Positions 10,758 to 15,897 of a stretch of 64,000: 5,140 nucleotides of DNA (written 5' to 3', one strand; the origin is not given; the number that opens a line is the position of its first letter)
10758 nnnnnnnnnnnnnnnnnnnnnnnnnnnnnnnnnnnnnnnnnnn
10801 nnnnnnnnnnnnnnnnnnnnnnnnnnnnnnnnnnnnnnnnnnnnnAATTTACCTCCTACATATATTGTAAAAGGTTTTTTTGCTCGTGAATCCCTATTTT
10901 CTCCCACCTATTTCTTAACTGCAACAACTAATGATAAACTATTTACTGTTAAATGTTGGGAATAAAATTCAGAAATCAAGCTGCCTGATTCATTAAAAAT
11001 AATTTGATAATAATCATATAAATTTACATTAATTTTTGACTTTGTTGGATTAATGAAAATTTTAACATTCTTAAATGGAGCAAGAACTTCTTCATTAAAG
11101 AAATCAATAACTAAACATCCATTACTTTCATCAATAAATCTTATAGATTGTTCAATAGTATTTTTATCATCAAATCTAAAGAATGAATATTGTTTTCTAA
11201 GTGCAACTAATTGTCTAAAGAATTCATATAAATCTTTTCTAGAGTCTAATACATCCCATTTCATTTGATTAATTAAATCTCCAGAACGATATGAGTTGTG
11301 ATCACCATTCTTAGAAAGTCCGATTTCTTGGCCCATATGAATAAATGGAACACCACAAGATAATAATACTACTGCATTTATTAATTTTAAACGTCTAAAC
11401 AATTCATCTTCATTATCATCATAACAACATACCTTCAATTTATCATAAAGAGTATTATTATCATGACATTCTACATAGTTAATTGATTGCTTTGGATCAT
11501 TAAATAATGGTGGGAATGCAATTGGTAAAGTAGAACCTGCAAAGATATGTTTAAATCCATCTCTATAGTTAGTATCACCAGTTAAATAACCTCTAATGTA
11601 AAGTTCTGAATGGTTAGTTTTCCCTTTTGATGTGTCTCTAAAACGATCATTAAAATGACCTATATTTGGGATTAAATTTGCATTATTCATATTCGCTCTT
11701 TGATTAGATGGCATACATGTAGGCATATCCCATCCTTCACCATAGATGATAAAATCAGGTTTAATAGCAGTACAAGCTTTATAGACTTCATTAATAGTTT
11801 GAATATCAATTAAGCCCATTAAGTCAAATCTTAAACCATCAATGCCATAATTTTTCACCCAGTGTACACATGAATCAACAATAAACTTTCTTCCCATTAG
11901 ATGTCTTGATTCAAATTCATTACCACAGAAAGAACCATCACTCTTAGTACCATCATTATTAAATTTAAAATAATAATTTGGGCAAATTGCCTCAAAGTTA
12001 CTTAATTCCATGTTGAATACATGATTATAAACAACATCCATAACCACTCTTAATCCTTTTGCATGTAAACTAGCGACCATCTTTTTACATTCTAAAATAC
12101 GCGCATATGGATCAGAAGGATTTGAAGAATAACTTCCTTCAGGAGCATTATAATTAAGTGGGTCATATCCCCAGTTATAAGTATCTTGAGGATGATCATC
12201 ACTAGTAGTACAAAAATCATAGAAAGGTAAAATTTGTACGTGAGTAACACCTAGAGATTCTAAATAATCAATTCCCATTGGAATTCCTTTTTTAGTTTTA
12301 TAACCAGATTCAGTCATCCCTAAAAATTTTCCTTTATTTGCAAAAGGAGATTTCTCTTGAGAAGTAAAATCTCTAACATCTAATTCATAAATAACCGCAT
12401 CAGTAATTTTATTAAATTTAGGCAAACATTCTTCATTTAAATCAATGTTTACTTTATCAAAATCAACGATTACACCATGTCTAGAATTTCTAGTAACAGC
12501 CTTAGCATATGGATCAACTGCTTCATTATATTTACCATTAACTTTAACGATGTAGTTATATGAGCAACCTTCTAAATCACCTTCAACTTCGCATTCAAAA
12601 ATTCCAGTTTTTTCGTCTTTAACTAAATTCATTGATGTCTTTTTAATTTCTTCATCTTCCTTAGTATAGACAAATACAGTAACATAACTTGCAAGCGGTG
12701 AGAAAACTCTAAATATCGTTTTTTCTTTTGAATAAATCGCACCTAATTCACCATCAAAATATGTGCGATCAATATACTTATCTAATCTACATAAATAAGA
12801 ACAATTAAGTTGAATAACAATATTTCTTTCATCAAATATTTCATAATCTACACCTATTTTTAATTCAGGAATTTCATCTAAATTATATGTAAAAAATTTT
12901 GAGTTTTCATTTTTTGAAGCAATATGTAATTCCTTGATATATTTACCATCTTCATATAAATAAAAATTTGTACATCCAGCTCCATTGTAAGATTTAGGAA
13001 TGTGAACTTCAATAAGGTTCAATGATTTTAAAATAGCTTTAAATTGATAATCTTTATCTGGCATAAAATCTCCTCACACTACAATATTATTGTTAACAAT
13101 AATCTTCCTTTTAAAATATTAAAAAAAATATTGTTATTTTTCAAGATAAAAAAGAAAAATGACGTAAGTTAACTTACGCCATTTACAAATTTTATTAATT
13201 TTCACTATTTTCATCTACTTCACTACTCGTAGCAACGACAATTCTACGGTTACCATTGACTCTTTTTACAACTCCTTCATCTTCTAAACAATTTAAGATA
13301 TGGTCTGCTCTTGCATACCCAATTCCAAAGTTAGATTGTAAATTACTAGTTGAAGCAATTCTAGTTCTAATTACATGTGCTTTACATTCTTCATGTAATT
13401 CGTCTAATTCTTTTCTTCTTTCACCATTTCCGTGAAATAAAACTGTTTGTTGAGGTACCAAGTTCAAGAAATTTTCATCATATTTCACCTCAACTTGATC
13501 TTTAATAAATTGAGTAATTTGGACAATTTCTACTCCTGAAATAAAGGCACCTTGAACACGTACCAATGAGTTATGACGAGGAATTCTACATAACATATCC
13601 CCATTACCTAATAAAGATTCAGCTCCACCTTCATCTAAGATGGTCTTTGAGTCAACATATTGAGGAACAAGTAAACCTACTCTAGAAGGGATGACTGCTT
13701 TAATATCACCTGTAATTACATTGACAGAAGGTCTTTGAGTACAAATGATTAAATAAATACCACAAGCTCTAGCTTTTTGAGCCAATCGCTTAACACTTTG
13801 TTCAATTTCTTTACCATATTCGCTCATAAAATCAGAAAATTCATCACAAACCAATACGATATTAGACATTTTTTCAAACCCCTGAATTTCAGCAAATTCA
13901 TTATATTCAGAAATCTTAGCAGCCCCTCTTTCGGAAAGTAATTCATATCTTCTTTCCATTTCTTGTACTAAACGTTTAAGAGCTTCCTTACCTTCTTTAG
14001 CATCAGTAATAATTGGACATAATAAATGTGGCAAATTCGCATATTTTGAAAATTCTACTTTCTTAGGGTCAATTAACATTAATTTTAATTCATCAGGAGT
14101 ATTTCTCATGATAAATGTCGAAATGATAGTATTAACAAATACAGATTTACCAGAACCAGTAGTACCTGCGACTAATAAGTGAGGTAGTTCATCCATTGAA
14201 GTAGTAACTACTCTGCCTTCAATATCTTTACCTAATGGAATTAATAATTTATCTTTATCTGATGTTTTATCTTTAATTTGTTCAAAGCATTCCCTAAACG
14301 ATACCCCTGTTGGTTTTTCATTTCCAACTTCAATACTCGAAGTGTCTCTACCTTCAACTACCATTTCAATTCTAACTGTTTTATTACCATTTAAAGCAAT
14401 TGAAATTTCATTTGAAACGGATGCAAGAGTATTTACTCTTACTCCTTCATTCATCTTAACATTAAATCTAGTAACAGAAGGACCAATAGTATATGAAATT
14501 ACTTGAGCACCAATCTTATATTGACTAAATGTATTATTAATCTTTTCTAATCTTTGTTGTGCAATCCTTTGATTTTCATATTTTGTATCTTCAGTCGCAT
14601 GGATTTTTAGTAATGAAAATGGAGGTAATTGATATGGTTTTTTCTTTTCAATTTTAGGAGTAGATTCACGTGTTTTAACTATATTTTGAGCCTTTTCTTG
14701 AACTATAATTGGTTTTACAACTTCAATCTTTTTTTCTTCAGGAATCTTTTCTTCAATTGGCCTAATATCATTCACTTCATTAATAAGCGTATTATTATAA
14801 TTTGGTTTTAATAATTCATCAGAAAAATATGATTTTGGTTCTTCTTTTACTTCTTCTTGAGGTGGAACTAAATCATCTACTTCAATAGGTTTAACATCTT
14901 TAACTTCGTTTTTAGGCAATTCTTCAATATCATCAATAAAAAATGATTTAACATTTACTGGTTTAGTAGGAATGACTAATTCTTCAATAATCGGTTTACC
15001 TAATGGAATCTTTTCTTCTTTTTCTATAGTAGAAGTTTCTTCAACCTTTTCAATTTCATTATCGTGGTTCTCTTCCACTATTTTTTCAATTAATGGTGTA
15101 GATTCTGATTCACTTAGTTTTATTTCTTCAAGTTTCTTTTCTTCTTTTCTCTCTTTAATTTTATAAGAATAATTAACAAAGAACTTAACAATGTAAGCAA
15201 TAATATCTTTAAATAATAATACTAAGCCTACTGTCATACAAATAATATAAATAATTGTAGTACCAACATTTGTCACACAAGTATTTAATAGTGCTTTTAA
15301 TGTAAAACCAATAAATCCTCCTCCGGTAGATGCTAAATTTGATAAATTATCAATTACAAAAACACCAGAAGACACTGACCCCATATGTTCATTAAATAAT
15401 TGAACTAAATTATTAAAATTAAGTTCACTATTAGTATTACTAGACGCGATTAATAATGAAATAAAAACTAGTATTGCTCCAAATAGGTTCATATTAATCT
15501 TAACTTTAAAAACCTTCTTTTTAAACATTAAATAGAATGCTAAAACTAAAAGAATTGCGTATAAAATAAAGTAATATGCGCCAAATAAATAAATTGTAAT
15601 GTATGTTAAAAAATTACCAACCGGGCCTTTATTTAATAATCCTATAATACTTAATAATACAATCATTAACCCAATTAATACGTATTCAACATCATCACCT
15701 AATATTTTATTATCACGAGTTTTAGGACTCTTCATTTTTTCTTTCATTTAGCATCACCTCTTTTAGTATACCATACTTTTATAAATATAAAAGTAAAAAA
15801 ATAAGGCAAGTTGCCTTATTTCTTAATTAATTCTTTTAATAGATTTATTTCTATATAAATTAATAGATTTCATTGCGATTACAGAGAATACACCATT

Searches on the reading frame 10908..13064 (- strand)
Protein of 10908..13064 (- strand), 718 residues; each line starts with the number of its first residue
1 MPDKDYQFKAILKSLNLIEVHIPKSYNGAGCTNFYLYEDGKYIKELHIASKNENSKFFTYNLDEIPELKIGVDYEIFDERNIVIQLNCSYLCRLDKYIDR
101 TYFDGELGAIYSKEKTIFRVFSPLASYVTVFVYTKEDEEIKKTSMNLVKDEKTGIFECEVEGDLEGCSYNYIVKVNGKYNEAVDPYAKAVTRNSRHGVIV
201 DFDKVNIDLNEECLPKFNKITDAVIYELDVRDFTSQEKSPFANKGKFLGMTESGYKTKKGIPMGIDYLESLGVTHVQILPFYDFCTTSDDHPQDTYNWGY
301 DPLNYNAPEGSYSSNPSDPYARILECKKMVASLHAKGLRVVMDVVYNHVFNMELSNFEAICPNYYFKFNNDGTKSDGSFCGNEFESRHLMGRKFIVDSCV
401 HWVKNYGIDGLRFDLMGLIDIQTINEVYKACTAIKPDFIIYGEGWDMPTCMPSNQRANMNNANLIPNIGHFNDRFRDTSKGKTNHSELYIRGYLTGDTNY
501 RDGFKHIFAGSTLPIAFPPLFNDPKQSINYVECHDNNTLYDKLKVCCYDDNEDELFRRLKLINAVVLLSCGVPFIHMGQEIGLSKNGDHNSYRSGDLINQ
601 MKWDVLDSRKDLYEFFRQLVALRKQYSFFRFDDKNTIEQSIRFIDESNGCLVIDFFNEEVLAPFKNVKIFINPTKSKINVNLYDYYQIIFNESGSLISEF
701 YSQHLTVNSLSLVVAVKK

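Call 12: search_protein_families(library=pfam, proteins=[window:10908-13064:-], max_evalue=0.00001)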
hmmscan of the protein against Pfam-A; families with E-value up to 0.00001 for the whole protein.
window:10908-13064:- (718 aa): 3 families
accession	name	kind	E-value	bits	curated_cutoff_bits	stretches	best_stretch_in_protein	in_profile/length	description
PF00128.31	Alpha-amylase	-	3e-16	60.1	22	1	259-349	19-92/446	Alpha amylase, catalytic domain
PF02922.24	CBM_48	-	1.3e-11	45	22.4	1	106-187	1-83/83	Carbohydrate-binding module 48 (Isoamylase N-terminal domain)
PF17999.7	PulA_N1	-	1.1e-09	39.4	27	1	8-90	1-82/85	Pullulanase N1-terminal domain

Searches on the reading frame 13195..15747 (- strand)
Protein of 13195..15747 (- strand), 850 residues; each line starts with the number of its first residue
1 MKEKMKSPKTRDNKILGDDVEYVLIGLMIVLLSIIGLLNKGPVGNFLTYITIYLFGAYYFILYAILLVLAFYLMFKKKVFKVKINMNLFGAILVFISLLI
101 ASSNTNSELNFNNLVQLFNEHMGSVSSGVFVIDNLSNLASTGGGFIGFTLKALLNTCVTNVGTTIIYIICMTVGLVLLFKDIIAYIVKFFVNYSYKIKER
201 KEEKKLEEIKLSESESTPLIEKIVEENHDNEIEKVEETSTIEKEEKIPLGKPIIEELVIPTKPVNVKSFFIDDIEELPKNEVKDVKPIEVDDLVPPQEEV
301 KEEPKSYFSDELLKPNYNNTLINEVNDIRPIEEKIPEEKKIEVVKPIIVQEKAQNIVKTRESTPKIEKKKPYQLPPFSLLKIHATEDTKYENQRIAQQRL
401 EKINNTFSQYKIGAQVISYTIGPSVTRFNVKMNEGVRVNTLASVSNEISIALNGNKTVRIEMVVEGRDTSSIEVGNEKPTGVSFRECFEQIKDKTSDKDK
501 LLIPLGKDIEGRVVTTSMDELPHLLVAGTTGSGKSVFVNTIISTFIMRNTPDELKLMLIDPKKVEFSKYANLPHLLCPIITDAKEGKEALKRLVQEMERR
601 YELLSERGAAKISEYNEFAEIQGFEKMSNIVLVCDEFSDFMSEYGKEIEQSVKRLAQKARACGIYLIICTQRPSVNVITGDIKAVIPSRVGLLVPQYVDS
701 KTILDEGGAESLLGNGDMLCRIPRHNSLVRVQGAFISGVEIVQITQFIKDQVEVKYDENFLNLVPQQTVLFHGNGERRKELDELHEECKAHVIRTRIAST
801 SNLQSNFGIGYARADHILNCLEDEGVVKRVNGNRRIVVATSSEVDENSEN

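Call 12: search_protein_families(library=pfam, proteins=[window:13195-15747:-], max_evalue=0.00001)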
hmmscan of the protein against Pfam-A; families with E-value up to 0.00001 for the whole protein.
window:13195-15747:- (850 aa): 3 families
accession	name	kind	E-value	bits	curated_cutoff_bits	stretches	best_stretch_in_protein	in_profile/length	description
PF01580.24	FtsK_SpoIIIE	-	7.4e-50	169.9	24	1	496-675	13-221/221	FtsK/SpoIIIE family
PF17854.6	FtsK_alpha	-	1.5e-19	70.5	22.9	1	374-476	1-101/101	FtsK alpha domain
PF09397.16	FtsK_gamma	-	3.8e-13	49.4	30.6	1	780-835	2-57/63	Ftsk gamma domain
